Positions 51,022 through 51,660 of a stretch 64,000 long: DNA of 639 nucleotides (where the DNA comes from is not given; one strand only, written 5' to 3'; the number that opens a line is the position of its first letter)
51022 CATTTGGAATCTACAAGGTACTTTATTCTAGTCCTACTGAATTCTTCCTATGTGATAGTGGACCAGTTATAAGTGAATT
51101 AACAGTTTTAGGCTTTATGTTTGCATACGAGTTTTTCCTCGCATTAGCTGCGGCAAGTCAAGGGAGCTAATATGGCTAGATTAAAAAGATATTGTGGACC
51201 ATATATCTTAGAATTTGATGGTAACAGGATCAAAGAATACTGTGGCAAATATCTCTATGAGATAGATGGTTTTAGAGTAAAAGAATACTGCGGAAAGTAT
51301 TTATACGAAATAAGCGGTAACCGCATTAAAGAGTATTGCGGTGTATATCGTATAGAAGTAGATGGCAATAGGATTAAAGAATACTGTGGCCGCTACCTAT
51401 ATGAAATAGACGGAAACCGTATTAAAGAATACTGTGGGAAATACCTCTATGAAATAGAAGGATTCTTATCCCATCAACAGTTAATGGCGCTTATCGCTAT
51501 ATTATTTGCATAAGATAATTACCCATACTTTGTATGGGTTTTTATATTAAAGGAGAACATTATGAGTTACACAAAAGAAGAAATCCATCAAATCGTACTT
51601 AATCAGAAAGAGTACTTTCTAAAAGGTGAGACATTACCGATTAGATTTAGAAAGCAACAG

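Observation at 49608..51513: GGN-repeat lipoprotein co-transcribed with a protein made of six tandem 16-residue repeats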

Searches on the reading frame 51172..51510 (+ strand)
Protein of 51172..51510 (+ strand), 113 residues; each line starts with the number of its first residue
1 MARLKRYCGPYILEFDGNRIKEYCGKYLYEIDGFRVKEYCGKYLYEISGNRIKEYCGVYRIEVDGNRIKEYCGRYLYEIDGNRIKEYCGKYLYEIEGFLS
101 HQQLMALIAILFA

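Call 3: search_protein_families(library=pfam, proteins=[window:51172-51510:+], max_evalue=1)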
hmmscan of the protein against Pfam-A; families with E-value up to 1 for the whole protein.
window:51172-51510:+ (113 aa): 8 families
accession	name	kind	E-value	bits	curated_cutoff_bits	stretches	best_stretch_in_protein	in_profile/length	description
PF05584.17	Sulfolobus_pRN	-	0.01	16.3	20.8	0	31-47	55-71/72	Sulfolobus plasmid regulatory protein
PF09082.15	DUF1922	-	0.012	16.3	30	0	72-91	9-29/56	Domain of unknown function (DUF1922)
PF18016.8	SAM_3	-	0.039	14.3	22.6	0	3-25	31-53/65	SAM domain (Sterile alpha motif)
PF21786.3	Bflower_3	-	0.04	14.3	34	1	25-96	10-97/125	6-fold beta flower protein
PF23861.1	Ribophorin_II_2nd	-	0.13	12.9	23.4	0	26-63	63-101/105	Ribophorin II second domain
PF01853.24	MOZ_SAS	-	0.14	12.2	32.2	0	67-105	5-43/180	MOZ/SAS family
PF11706.13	zf-CGNR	-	0.23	11.7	24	0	38-58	8-28/44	CGNR zinc finger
PF17293.8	Arm-DNA-bind_5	-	0.33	11.9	22.6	0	59-82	18-41/87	Arm DNA-binding domain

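Call 4: search_protein_families(library=ncbifam, proteins=[window:51172-51510:+], max_evalue=1)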
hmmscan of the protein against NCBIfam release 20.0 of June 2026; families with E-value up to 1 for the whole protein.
window:51172-51510:+ (113 aa): 4 families
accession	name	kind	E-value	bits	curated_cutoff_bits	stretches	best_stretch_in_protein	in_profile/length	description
NF000997.0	PRK00106.1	equivalog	0.044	12.3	937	1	64-109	295-339/535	ribonuclease Y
NF009055.0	PRK12389.1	equivalog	0.059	12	637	0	69-104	40-74/431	glutamate-1-semialdehyde 2,1-aminomutase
NF002776.0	PRK02877.1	equivalog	0.072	13.2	160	0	46-59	8-21/107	hypothetical protein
TIGR02295.1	HpaD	equivalog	0.21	10.7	321.4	0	11-29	246-264/298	3,4-dihydroxyphenylacetate 2,3-dioxygenase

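Call 6: find_homologous_proteins(query=window:51172-51510:+, max_evalue=0.01)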
Query window:51172-51510:+ (113 aa): 13 proteins with E <= 0.01 among 2385 candidates.
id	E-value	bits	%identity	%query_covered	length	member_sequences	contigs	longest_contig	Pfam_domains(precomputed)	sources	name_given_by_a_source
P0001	7.3e-49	183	71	100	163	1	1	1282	PF28414.1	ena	-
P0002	4.1e-42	161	63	99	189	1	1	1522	-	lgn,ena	-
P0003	1.3e-37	147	62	89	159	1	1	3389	-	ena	-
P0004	3.3e-29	119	67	70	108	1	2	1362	-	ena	-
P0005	4.9e-23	100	73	56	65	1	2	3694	PF21388.3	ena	-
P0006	5.5e-22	96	68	56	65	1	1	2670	-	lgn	-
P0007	6.7e-20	89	59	66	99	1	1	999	-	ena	-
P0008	9.2e-20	89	61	59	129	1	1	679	PF09269.17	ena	-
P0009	2.2e-18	85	57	56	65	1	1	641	-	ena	-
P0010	3.8e-16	77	52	56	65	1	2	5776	-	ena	-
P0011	1.2e-14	72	64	47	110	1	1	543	PF00106.32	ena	-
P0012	2.7e-11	62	39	88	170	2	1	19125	PF21786.4,PF21785.4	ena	-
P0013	5.6e-5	41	73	27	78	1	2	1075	-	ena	-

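Call 15: find_related_loci(query=A1, collection=genome_contigs, flank=6000)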
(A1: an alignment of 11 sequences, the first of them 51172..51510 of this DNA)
Query A1 (113 aa) in genome_contigs; peptide patterns used: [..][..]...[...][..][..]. (x = any residue, [..] = any of these).
51 stretches matched a pattern; 46 encode a relative of the query (tblastn E <= 1e-3); 45 distinct loci.
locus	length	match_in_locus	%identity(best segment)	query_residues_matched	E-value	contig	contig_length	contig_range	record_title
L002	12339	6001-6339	87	1-113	1e-61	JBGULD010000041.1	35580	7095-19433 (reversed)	MAG: Bacilli bacterium isolate ruminal_MAG_265 ruminal_MAG_265_contig_0042, whole genome shotgun sequence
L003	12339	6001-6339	80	1-113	1e-56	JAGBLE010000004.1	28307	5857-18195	MAG: Bacilli bacterium isolate RGIG9216 Water_deer_Rumen-1__c47714, whole genome shotgun sequence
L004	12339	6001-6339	76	1-113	1e-53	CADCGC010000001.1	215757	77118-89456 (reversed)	MAG: uncultured Erysipelotrichaceae bacterium isolate RUG14619 genome assembly, contig: RUG14619_asm_1, whole genome sho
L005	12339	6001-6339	76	1-113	5e-53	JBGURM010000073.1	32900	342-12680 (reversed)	MAG: Bacilli bacterium isolate ruminal_MAG_116 ruminal_MAG_116_contig_0076, whole genome shotgun sequence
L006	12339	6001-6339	68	1-113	2e-51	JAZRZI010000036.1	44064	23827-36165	MAG: Bacilli bacterium isolate T1900044948_TA20190001.MAGScoT_cleanbin_000043 SGB_3510_k141_2141616, whole genome shotgu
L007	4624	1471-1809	68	1-113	2e-50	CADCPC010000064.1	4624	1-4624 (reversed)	MAG: uncultured Erysipelotrichaceae bacterium isolate RUG14851 genome assembly, contig: RUG14851_asm_64, whole genome sh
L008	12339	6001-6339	69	1-113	2e-50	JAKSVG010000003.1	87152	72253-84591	MAG: Bacilli bacterium isolate Horse_feces353 MAG353_3, whole genome shotgun sequence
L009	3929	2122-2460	69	1-113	5e-50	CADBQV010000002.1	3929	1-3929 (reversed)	MAG: uncultured Erysipelotrichaceae bacterium isolate RUG14220 genome assembly, contig: RUG14220_asm_2, whole genome sho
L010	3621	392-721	71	1-110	6e-50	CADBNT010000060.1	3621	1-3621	MAG: uncultured Erysipelotrichaceae bacterium isolate RUG14136 genome assembly, contig: RUG14136_asm_60, whole genome sh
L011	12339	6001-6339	67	1-113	2e-49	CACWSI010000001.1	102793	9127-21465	MAG: uncultured Erysipelotrichaceae bacterium isolate RUG10878 genome assembly, contig: RUG10878_asm_1, whole genome sho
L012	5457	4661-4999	68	1-113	1e-49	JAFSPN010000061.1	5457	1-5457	MAG: Bacilli bacterium isolate RGIG3356 Goat_Reticulum-6__c509354, whole genome shotgun sequence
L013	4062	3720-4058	65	1-113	2e-49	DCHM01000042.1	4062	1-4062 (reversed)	MAG TPA_asm: Clostridiales bacterium UBA1752 UBA1752_contig_150746, whole genome shotgun sequence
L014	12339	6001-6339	66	1-113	2e-49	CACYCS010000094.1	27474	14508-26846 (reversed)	MAG: uncultured Erysipelotrichaceae bacterium isolate RUG11821 genome assembly, contig: RUG11821_asm_94, whole genome sh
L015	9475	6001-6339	65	1-113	5e-49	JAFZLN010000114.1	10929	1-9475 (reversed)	MAG: Bacilli bacterium isolate RGIG7876 Water_buffalos_Reticulum-4__c779222, whole genome shotgun sequence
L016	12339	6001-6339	67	1-113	8e-49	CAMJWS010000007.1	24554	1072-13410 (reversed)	MAG: uncultured Bacillales bacterium isolate SRR12081298_bin.12_metaWRAP_v1.3_MAG genome assembly, contig: ERZ12289774.2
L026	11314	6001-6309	70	2-103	1e-45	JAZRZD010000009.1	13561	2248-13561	MAG: Bacilli bacterium isolate T1900044948_TA20190001.MAGScoT_cleanbin_000098 SGB_3515_k141_252607, whole genome shotgun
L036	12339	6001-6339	62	1-113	6e-41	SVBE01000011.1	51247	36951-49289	MAG: Erysipelotrichaceae bacterium isolate SIG220 NODE_37_length_51247_cov_9.698495, whole genome shotgun sequence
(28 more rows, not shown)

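Call 20: predict_structure(alignment_id=A1)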
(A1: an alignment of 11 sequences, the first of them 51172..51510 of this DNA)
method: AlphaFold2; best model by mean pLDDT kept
length: 113 residues; sequences in the alignment: 11
mean_pLDDT: 95.3   pTM: 0.85
mean pLDDT of the five models: 95.3, 93.2, 62.6, 37.0, 33.2
residues with pLDDT >= 90: 111; 70-90: 2; 50-70: 0; < 50: 0
segments of 3 or more residues with pLDDT < 50: none
pLDDT, mean of each block of 10 residues (from residue 1): 93 97 96 96 96 95 96 95 95 96 96 89
secondary structure, 60 per line:
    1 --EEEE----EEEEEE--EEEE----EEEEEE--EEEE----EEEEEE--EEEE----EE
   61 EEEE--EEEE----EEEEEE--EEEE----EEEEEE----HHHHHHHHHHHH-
elements in order: E3-6 E11-16 E19-22 E27-32 E35-38 E43-48 E51-54 E59-64 E67-70 E75-80 E83-86 E91-96 H101-112

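Call 22: search_protein_representatives(protein=window:51172-51510:+)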
Query: 113 residues. Proteins with E-value up to 0.001 (for the whole library): 213; up to 1e-10: 36; up to 1e-30: 2. The best 150 are listed.
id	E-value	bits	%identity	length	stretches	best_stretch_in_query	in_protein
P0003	4.2e-38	146.5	62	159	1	12-113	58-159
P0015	7.0e-33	129.7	37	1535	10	33-89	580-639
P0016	1.4e-23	99.7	59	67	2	64-113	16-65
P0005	1.6e-23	99.5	73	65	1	51-113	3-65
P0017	6.1e-23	97.6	54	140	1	1-89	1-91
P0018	3.9e-22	95.0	48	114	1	1-113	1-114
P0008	2.9e-20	88.9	52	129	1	1-93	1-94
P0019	4.4e-20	88.3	26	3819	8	11-97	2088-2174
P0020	9.2e-20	87.3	39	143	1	9-113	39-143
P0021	8.6e-19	84.2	56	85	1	41-113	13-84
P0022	8.7e-18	81.0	41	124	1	1-113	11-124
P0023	1.5e-16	76.9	64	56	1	59-113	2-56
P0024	2.7e-16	76.1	70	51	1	64-113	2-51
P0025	7.6e-16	74.7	39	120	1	12-111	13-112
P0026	2.6e-15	73.0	39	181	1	8-107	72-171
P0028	3.9e-15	72.4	33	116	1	1-113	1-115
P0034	2.2e-13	66.7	35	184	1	3-110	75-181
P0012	8.7e-12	61.6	39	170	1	9-108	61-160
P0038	1.2e-11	61.1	33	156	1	2-109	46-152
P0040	1.4e-11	60.9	36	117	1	4-112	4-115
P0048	1.3e-10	57.8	31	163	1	4-109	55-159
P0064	2.8e-09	53.5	37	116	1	6-113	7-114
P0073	8.1e-09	52.0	35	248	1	5-112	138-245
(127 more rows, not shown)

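Call 25: search_protein_families(library=pfam, alignment_id=A2, max_evalue=0.001)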
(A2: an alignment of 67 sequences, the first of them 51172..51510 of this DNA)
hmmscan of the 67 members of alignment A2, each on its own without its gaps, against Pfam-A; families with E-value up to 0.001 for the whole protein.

A. member 1, window:51172-51510:+ (113 aa): 0 families

B. families by the number of members that match (of 67 scanned): 6 families
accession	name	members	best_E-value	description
PF21786.3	Bflower_3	13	7.7e-10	6-fold beta flower protein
PF21784.3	Bflower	8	1.2e-06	4-fold beta flower protein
PF21785.3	Bflower_2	6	2.5e-10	5-fold beta-flower protein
PF02073.20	Peptidase_M29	1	2.9e-13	Thermophilic metalloprotease (M29)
PF14903.11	WG_beta_rep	1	0.00021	WG containing repeat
PF03640.20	Lipoprotein_15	1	0.00073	Secreted repeat of unknown function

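Call 30: search_protein_families(library=pfam, proteins=[L015:5495-5995:+, L015:6335-6808:+, L015:3121-5370:+, L015:6811-8304:+, L004:2358-5987:+, L004:6471-8399:+, L005:1476-5987:+, L002:4160-5995:+, L026:4088-5950:+, L036:4845-5888:+], max_evalue=0.001)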
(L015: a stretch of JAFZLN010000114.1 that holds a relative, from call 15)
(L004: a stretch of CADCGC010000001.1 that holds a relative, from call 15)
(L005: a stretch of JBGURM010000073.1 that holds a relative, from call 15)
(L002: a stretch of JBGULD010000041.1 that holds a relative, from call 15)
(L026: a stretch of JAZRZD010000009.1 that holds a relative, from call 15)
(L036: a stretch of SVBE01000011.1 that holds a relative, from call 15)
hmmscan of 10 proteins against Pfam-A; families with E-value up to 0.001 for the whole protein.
L015:5495-5995:+ (167 aa): 1 family
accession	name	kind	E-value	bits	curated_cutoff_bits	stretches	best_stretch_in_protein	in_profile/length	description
PF04525.18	LOR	-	6.7e-12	45.9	24.5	1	14-150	27-186/187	LURP-one-related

L015:6335-6808:+ (158 aa): 2 families
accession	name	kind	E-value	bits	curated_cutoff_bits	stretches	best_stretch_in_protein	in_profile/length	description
PF00383.29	dCMP_cyt_deam_1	-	2.4e-28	98.5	25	1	8-106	5-102/102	Cytidine and deoxycytidylate deaminase zinc-binding region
PF14437.12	MafB19-deam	-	1.1e-24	87.4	27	1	8-111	4-106/142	MafB19-like deaminase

L015:3121-5370:+ (750 aa): 2 families
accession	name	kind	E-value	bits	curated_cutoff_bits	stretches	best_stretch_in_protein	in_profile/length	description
PF00563.25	EAL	-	3.8e-59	200.4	31.3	1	494-727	4-236/236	EAL domain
PF00990.26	GGDEF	-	1.1e-06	29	23.8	1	323-466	2-156/161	Diguanylate cyclase, GGDEF domain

L015:6811-8304:+ (498 aa): 1 family
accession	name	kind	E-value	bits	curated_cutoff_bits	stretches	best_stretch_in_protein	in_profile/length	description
PF00860.26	Xan_ur_permease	-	1.1e-66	225.6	27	1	37-433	3-385/389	Permease family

L004:2358-5987:+ (1210 aa): 3 families
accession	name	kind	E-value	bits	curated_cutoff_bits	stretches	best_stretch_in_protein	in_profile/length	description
PF00082.27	Peptidase_S8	-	3e-41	142.1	21.8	1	91-347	1-273/288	Subtilase family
PF02368.24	Big_2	-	1.4e-27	95.8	22.8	2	467-543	2-78/79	Bacterial Ig-like domain (group 2)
PF07523.18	Big_3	-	2.6e-06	28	21.2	1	714-786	2-68/68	Bacterial Ig-like domain (group 3)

L004:6471-8399:+ (643 aa): 6 families
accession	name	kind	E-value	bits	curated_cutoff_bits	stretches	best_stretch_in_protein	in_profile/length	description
PF03415.19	Peptidase_C11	-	3e-36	126.1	25.8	1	251-596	11-306/359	Clostripain family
PF02368.24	Big_2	-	5.6e-28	97.2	22.8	2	135-211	2-79/79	Bacterial Ig-like domain (group 2)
PF21461.3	HL_N-beta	-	1.3e-05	25.4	27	1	168-206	13-50/57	Hyaluronate lyase, N-terminal beta-sheet domain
PF22359.2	Big-like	-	0.00012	22.7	27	0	168-214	2-47/48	Bacterial Ig-like domain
PF23486.1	Ig_TMEM132_5th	-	0.00079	20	28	0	85-131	89-135/137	TMEM132 fifth domain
PF21764.3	Invasin_D4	-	0.0009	20.1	27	0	161-194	32-65/88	Invasin, domain 4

L005:1476-5987:+ (1504 aa): 3 families
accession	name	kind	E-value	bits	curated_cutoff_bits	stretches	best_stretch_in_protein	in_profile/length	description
PF00082.27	Peptidase_S8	-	7.8e-44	150.5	21.8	1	98-385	1-273/288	Subtilase family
PF02368.24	Big_2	-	4.4e-26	91.1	22.8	3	511-583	3-73/79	Bacterial Ig-like domain (group 2)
PF07523.18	Big_3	-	1.1e-10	42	21.2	1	1075-1149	5-68/68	Bacterial Ig-like domain (group 3)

L002:4160-5995:+ (612 aa): 3 families
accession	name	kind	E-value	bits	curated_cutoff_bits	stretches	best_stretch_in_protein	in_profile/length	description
PF13487.12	HD_5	-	1.9e-32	112.8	27.2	1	425-590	4-170/170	HD domain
PF01966.28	HD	-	2.9e-18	66.7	22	1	437-558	3-115/116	HD domain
PF00672.30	HAMP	-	1.8e-11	44.6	25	1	357-408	2-53/53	HAMP domain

L026:4088-5950:+ (621 aa): 2 families
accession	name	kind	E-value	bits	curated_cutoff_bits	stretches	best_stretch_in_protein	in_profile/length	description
PF07969.17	Amidohydro_3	-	1.8e-59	202.9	29.7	1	90-580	8-472/472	Amidohydrolase family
PF01979.26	Amidohydro_1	-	1.9e-07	31.1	25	0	510-579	276-345/345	Amidohydrolase family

L036:4845-5888:+ (348 aa): 1 family
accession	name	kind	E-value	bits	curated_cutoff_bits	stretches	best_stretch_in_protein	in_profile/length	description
PF12710.13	HAD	-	0.00019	22.3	27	1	64-279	1-187/189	haloacid dehalogenase-like hydrolase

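Call 31: fold_search(model_id=the predicted structure, library=pdb)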
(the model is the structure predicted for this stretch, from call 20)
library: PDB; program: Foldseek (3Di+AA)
matches with E <= 10: 139; with E <= 0.001: 0
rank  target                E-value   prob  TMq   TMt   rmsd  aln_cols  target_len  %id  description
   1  3elx                  2.3e-01  0.13  0.22  0.20   9.3       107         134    8  Crystal structure of apo Zebrafish Ileal Bile Acid-Binding Protein (released 2009-01-13)
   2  3aj6_A                3.2e-01  0.06  0.16  0.10  12.6       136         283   12  HA1 (HA33) mutant F179I of botulinum type C progenitor toxin complexed with N-acetylgalactosamine, bound at site II (released 2011-06-01)
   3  3elz_A                4.0e-01  0.09  0.20  0.18   9.0       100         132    8  Crystal structure of Zebrafish Ileal Bile Acid-Bindin Protein complexed with cholic acid (crystal form A). (released 2009-01-13)
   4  6iys                  4.2e-01  0.05  0.14  0.08  14.4       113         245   10  Loop deletion and proline insertion mutant (deleting six residues and inserted three proline residues) (released 2019-07-03)
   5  4gov_B                5.7e-01  0.13  0.25  0.10   9.5       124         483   14  The crystal structure of human fascin 1 S39D mutant (released 2012-11-28)
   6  3ah1_B                6.0e-01  0.06  0.19  0.11  12.2       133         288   11  HA1 subcomponent of botulinum type C progenitor toxin complexed with N-acetylneuramic acid (released 2010-04-28)
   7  6idc                  6.0e-01  0.04  0.12  0.08  14.2       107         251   10  Loop deletion and proline insertion mutant (deleting six residues and inserted six proline residues) (released 2019-07-03)
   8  3f6z_B                8.7e-01  0.13  0.24  0.27   9.0       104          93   10  Crystal structure of Pseudomonas aeruginosa MliC in complex with hen egg white lysozyme (released 2008-12-23)
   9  7qh3_B                8.7e-01  0.09  0.25  0.21   9.2       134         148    8  Crystal structure of the anti-sigma factor RsfG from Streptomyces tsukubaensis NRRL18488 (released 2022-12-21)
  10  1qxm_A                9.1e-01  0.03  0.15  0.10  12.6       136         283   12  Crystal structure of a hemagglutinin component (HA1) from type C Clostridium botulinum (released 2004-01-20)
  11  7mq8_LI               1.4e+00  0.04  0.18  0.06  12.8       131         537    8  Cryo-EM structure of the human SSU processome, state pre-A1 (released 2021-09-22)
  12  6iei                  1.4e+00  0.03  0.14  0.12  14.1       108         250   10  Loop deletion and proline insertion mutant (deleting six residues and inserted five proline residues) (released 2019-07-03)
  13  4i86_A                1.4e+00  0.02  0.13  0.14  16.1       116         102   13  Crystal structure of PilZ domain of CeSA from cellulose synthesizing bacterium (released 2013-04-03)
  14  7fd2_C                1.5e+00  0.03  0.15  0.12  14.5        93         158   13  Cryo-EM structure of an alphavirus, Getah virus (released 2022-08-10)
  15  8ewy_A                1.6e+00  0.06  0.20  0.05   9.2       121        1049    9  Structure of Janus Kinase (JAK) dimer complexed with cytokine receptor intracellular domain (released 2023-03-08)
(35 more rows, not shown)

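Call 49: search_protein_families(library=padloc, proteins=[window:51172-51510:+], max_evalue=1)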
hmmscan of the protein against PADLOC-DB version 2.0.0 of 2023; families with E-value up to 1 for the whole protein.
window:51172-51510:+ (113 aa): 1 family
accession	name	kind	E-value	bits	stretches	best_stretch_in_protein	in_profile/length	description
PDLC01820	CARF2--CARF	-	0.0033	15.2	1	69-101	12-44/205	-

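Call 50: search_protein_families(library=phrogs, proteins=[window:51172-51510:+], max_evalue=1)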
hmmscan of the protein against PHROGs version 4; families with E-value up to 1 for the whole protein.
window:51172-51510:+ (113 aa): 15 families
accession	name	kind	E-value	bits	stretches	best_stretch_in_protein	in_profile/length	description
phrog_26912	-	unknown function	4.6e-05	24.8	0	64-111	16-63/69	-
phrog_37434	-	unknown function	0.00042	21.4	1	42-76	30-64/105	-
phrog_35380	-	unknown function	0.0091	17.4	0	77-101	16-40/127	-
phrog_22569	-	unknown function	0.011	16.9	0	14-33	15-34/52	-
phrog_2210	-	unknown function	0.034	15.1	0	52-72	38-58/66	-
phrog_29698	-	unknown function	0.057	14.7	0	20-36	18-34/66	-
phrog_4938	-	unknown function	0.22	12.8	0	70-99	17-45/50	-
phrog_29054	-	unknown function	0.28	12.5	0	22-49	22-49/83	-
phrog_13698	-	unknown function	0.31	11.8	0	65-97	51-83/176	-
phrog_9119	-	unknown function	0.33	12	0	74-85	19-30/63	-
phrog_13062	-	unknown function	0.38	11.8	0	76-89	76-89/90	-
phrog_14148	-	unknown function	0.45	12.1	0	61-88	5-32/91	-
phrog_18539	-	unknown function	0.5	11.5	0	76-88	19-31/45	-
phrog_2893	-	unknown function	0.71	11.1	0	16-31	32-47/78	-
phrog_25320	-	unknown function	0.95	10.5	0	36-55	6-25/52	-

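Call 51: list_cluster_members(proteins=[P0014, window:51172-51510:+])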
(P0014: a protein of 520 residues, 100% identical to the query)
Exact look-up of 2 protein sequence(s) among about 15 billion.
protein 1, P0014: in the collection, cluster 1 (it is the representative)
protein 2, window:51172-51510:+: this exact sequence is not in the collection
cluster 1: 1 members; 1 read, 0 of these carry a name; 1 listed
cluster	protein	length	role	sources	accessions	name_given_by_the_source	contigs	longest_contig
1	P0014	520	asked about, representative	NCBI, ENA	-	-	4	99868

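Call 55: fold_search(model_id=the predicted structure, library=viral)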
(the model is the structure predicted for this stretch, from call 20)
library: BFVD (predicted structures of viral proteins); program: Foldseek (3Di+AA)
matches with E <= 10: 345; with E <= 0.001: 0
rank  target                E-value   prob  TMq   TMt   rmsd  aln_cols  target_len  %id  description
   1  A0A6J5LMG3            1.5e-01  0.25  0.21  0.07  17.2       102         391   22  Uncharacterized protein (Fragment) [uncultured Caudovirales phage]
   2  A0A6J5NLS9            1.7e-01  0.99  0.32  0.42   2.9        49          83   31  Uncharacterized protein [uncultured Caudovirales phage]
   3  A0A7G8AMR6            1.9e-01  0.18  0.20  0.10  14.2        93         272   14  (no name in the UniProt tables at hand)
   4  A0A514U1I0            1.9e-01  0.12  0.17  0.22  14.9       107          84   15  (no name in the UniProt tables at hand)
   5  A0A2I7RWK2            2.8e-01  0.09  0.17  0.12  16.3       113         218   12  (no name in the UniProt tables at hand)
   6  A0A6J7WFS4            3.0e-01  0.33  0.24  0.27   5.8        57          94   19  Uncharacterized protein [uncultured Caudovirales phage]
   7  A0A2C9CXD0            3.0e-01  0.03  0.12  0.06  17.2       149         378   15  Uncharacterized protein [Yersinia phage fHe-Yen9-04]
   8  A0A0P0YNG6            3.1e-01  0.13  0.21  0.17   9.7       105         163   20  (no name in the UniProt tables at hand)
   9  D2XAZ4                3.3e-01  0.13  0.22  0.17  13.8       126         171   10  MORN repeat-containing protein [Marseillevirus marseillevirus]
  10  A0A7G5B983            3.5e-01  0.14  0.19  0.18  17.4       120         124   17  (no name in the UniProt tables at hand)
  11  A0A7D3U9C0            3.9e-01  0.08  0.17  0.14  12.6       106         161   11  (no name in the UniProt tables at hand)
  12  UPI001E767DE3         4.1e-01  0.10  0.17  0.09  17.4       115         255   13  (no name look-up for this kind of identifier)
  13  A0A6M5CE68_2          4.3e-01  0.08  0.18  0.04  16.9       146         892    9  (no name in the UniProt tables at hand)
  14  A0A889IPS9            4.5e-01  0.72  0.43  0.46   9.4       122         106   13  (no name in the UniProt tables at hand)
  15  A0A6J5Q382            4.5e-01  0.69  0.30  0.45   6.0        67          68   18  Uncharacterized protein [uncultured Caudovirales phage]
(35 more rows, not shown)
